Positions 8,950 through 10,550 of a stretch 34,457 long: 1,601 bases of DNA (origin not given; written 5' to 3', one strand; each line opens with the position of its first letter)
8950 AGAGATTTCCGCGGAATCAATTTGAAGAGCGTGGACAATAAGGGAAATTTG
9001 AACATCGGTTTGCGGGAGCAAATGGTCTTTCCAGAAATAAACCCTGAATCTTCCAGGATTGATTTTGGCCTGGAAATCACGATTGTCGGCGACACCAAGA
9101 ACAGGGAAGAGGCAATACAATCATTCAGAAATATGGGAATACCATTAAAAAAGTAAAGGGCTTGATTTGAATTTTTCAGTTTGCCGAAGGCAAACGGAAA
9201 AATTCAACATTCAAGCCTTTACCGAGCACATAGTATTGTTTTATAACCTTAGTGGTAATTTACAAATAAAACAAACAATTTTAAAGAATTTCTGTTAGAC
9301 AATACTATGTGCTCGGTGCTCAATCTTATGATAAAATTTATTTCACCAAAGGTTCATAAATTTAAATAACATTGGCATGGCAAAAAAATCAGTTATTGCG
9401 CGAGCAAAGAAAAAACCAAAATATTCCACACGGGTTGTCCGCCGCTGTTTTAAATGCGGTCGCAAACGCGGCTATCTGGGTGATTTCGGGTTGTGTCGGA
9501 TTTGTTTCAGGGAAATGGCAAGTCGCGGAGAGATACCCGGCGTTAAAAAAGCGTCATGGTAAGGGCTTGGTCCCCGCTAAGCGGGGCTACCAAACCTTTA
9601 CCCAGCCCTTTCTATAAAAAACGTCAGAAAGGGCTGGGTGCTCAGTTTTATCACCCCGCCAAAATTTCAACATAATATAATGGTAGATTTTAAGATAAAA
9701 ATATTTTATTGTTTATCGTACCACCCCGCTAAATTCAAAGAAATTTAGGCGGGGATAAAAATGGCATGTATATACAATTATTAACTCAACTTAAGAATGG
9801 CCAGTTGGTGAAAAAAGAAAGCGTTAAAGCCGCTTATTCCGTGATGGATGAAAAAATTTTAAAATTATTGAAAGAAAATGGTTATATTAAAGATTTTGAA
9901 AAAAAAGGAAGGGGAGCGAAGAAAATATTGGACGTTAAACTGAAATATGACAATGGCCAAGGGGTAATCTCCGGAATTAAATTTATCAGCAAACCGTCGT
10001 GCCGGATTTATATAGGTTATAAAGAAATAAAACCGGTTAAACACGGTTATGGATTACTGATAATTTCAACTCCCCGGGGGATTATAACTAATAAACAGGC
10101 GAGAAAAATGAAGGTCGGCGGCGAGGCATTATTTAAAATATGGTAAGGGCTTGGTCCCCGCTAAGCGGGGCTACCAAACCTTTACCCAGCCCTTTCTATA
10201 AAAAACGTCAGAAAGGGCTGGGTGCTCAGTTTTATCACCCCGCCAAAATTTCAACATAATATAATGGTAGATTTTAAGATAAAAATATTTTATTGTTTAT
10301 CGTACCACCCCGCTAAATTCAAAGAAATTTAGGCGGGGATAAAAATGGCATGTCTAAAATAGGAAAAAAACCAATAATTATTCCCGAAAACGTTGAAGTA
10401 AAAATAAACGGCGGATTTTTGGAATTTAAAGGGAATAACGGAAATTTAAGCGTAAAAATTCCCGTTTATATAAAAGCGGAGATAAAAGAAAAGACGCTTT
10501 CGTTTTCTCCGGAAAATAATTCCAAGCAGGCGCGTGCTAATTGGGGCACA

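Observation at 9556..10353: Perfect 214-bp direct repeat brackets rpsH inside the spc operon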

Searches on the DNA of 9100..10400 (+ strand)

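Call 39: search_rna_families(source=window, start=9100, end=10400, threshold=evalue, max_evalue=10)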
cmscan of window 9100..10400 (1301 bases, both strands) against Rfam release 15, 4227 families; matches with E-value up to 10: 29.
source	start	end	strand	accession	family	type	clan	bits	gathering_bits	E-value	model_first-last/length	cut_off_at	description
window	9153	9222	-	RF03323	mir-3613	Gene; miRNA;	-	25.7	91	0.0092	1-86/86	no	mir-3613 microRNA precursor family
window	9159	9217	-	RF00187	SNORD102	Gene; snRNA; snoRNA; CD-box;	-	24.5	47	0.38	1-72/72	no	Small nucleolar RNA SNORD102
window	9983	10056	+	RF00904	mir-392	Gene; miRNA;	-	22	62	0.26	1-75/75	no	mir-392 microRNA precursor family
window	9138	9237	-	RF04134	MIR7504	Gene; miRNA;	-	21.4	83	0.83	1-124/124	no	MIR7504 microRNA precursor family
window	9159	9217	-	RF00207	K10_TLS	Cis-reg;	-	21.2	43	0.23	1-48/48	no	K10 transport/localisation element (TLS)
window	9155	9220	-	RF00814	mir-316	Gene; miRNA;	-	20.7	80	0.37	1-91/91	no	mir-316 microRNA precursor family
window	9154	9221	-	RF04089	mir-753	Gene; miRNA;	-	20.5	62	0.5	1-62/62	no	mir-753 microRNA precursor family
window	9337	9379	+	RF03161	S15-Flavobacteria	Cis-reg; leader;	CL00121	20.5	46.5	8.7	1-66/66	no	S15-Flavobacteria ribosomal protein leader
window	9211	9323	-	RF02244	mir-785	Gene; miRNA;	-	20.1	62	0.39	1-90/90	no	mir-785 microRNA precursor family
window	9221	9317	+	RF02625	WsnRNA46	Gene; sRNA;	-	20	65.3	0.66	25-128/151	no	Wolbachia sRNA 46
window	9159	9217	+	RF00187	SNORD102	Gene; snRNA; snoRNA; CD-box;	-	19.8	47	5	1-72/72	no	Small nucleolar RNA SNORD102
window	9157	9312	+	RF01253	snR46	Gene; snRNA; snoRNA; HACA-box;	CL00021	19.7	43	0.39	1-197/197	no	Small nucleolar RNA snR46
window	9221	9317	-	RF04112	MIR5512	Gene; miRNA;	-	19.2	139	1.8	29-102/132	no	MIR5512 microRNA precursor family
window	9676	9787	-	RF01858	RsaF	Gene; sRNA;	-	18.4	60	1.6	1-119/119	no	RNA Staph. aureus F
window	10174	10235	-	RF03664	MIR6288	Gene; miRNA;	-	17.4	74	3.4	1-92/92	no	MIR6288 microRNA precursor family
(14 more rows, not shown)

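Call 61: build_rna_model(alignment_id=A2)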
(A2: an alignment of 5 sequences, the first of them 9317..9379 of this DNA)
Model R1 built from alignment A2 (5 sequences, 73 columns); structure: RNAalifold consensus.
model positions 66; base pairs 24; branch points 0; effective number of sequences 2.36; information 0.85 bits per position. Calibrated on 0.2 Mb of random sequence (short: E-values are rough).
structure used (alignment columns):
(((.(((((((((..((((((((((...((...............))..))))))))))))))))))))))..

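Call 62: search_with_rna_model(model_id=R1, sources=[window, L007, L008, L009, L010, L011, L012, L013, L014, L015, L016, L017, L018, L019, L020, L022, L023, L025, L027, L099, L100, L101, L102], max_evalue=1)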
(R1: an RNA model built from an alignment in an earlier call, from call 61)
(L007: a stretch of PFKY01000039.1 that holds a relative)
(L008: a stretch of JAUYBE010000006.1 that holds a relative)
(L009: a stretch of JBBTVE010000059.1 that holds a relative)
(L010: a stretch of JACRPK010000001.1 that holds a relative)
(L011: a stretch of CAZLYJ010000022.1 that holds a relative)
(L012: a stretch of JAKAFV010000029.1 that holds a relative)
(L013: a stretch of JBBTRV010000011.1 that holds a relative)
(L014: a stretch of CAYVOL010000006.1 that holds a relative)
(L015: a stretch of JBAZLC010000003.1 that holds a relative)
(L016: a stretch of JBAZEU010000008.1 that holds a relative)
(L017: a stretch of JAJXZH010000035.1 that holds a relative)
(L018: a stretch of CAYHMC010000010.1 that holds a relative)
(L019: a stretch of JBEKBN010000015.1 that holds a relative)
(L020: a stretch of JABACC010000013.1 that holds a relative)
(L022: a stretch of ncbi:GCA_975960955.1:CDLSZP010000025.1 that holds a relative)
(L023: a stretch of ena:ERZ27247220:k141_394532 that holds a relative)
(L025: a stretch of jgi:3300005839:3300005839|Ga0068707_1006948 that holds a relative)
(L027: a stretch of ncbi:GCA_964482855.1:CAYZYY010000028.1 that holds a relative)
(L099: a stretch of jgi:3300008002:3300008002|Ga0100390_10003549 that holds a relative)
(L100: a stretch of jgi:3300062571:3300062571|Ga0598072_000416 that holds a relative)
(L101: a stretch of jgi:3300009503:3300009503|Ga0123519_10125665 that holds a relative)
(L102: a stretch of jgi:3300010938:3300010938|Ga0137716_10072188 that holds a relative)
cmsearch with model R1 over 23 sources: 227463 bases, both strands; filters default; matches with E-value up to 1: 25.
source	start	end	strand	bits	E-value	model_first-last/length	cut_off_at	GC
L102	1158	1230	+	85.9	9.5e-16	1-66/66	no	0.32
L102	1835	1907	+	85.9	9.5e-16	1-66/66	no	0.32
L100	10545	10617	+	83.6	3e-15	1-66/66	no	0.33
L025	1460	1523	+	82.4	5.5e-15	1-66/66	no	0.33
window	9317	9379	+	77.3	7.1e-14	1-66/66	no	0.25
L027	945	1004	+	66.7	1.5e-11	1-66/66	no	0.2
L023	6755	6814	+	60.3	3.7e-10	1-66/66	no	0.2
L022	453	575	+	56.5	2.6e-09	1-66/66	no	0.3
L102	1611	1662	-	41.8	4.1e-06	6-60/66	no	0.37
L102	2927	2972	-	39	1.7e-05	9-57/66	no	0.3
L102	934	985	-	35.8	8.5e-05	6-60/66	no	0.38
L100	10384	10436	-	34.4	0.00017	6-60/66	no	0.4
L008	2392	2431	+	32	0.00058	11-55/66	no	0.22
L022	354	413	-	28.7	0.003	1-66/66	no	0.42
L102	1156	1228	-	27.8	0.0047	1-66/66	no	0.33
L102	1833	1905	-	27.8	0.0047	1-66/66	no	0.33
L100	10543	10615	-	25.4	0.016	1-66/66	no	0.34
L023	6753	6812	-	22.5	0.068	1-66/66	no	0.23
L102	117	157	+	21.9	0.091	12-54/66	no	0.07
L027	943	1002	-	21.9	0.095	1-66/66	no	0.23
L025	1458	1521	-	21.7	0.1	1-66/66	no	0.34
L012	3346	3404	-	20.9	0.16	1-66/66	no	0.2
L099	3016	3080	+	17.6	0.83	1-66/66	no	0.22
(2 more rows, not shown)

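Call 81: search_with_rna_model(model_id=R1, sources=[L103, L104, L105], max_evalue=1, show_alignments=3)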
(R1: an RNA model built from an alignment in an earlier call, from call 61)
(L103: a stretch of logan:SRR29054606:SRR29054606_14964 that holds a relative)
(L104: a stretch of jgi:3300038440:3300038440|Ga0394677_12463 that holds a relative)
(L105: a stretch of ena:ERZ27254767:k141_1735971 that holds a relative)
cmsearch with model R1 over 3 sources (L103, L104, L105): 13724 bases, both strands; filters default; matches with E-value up to 1: 12.
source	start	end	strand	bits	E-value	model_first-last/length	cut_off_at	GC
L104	5589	5651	+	59.8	2.8e-11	1-66/66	no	0.27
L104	4923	4986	+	51.1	2.3e-09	1-66/66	no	0.33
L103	3971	4030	+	50.9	2.5e-09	1-66/66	no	0.2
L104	2866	2925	+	47.9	1.2e-08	1-66/66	no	0.22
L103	3805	3856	-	37.2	2.5e-06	6-60/66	no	0.37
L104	2706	2766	-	36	4.7e-06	1-66/66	no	0.38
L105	309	368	+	35.2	6.8e-06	1-66/66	no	0.18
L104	5369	5414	-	32.2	3.1e-05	9-57/66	no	0.33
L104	3222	3267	-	31.3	4.8e-05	9-57/66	no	0.3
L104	4923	4984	-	15.5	0.14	1-66/66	no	0.32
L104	3975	4026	+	14.8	0.2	1-66/66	no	0.21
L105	311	367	-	14.4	0.24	1-66/66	no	0.19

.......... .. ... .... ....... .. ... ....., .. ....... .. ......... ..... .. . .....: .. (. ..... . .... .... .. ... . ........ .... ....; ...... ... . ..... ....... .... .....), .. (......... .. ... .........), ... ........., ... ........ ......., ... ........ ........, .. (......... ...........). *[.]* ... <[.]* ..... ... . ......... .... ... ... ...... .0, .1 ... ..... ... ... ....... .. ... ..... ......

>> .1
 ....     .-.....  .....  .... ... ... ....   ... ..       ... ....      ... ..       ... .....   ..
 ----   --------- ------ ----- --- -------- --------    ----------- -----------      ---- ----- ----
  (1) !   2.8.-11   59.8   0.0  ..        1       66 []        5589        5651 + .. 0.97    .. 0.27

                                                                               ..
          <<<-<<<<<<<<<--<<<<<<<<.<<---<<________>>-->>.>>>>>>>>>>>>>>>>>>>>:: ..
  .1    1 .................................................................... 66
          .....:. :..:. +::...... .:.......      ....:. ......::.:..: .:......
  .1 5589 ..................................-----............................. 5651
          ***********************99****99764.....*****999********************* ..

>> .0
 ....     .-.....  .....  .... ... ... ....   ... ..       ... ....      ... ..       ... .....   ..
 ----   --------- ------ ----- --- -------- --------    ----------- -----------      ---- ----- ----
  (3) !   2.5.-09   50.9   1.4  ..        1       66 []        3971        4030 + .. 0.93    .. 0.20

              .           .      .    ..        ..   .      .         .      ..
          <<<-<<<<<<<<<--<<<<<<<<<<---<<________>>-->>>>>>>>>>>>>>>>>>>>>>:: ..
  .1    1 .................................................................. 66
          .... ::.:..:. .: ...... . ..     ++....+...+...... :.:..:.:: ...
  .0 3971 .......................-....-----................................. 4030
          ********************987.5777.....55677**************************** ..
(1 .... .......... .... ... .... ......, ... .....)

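Call 83: search_with_rna_model(model_id=R1, sources=[window, L022, L023, L025, L027, L100, L102, L103, L104, L105], max_evalue=1e-7, make_alignment=true)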
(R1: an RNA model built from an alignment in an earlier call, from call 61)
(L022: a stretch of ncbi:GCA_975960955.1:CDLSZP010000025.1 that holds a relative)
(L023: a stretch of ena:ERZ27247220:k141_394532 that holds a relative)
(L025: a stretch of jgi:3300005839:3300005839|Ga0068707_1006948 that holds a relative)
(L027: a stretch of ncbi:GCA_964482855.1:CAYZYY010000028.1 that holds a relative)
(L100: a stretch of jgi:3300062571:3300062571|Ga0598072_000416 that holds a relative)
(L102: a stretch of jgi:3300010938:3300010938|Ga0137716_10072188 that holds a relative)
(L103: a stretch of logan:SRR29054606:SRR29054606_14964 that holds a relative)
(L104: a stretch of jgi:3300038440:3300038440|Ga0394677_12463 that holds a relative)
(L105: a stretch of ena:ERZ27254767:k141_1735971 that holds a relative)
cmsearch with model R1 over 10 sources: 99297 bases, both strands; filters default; matches with E-value up to 1e-7: 12.
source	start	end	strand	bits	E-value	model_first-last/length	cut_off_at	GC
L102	1158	1230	+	85.9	4.2e-16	1-66/66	no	0.32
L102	1835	1907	+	85.9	4.2e-16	1-66/66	no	0.32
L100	10545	10617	+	83.6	1.3e-15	1-66/66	no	0.33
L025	1460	1523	+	82.4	2.4e-15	1-66/66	no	0.33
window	9317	9379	+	77.3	3.1e-14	1-66/66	no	0.25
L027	945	1004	+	66.7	6.5e-12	1-66/66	no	0.2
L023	6755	6814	+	60.3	1.6e-10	1-66/66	no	0.2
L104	5589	5651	+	59.8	2e-10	1-66/66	no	0.27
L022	453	575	+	56.5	1.1e-09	1-66/66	no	0.3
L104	4923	4986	+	51.1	1.7e-08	1-66/66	no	0.33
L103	3971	4030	+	50.9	1.8e-08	1-66/66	no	0.2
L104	2866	2925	+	47.9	8.5e-08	1-66/66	no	0.22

Alignment A3: 12 matches aligned to the model, 137 columns, each read 5' to 3' on its own strand. Consensus structure (alignment columns), stored with it:
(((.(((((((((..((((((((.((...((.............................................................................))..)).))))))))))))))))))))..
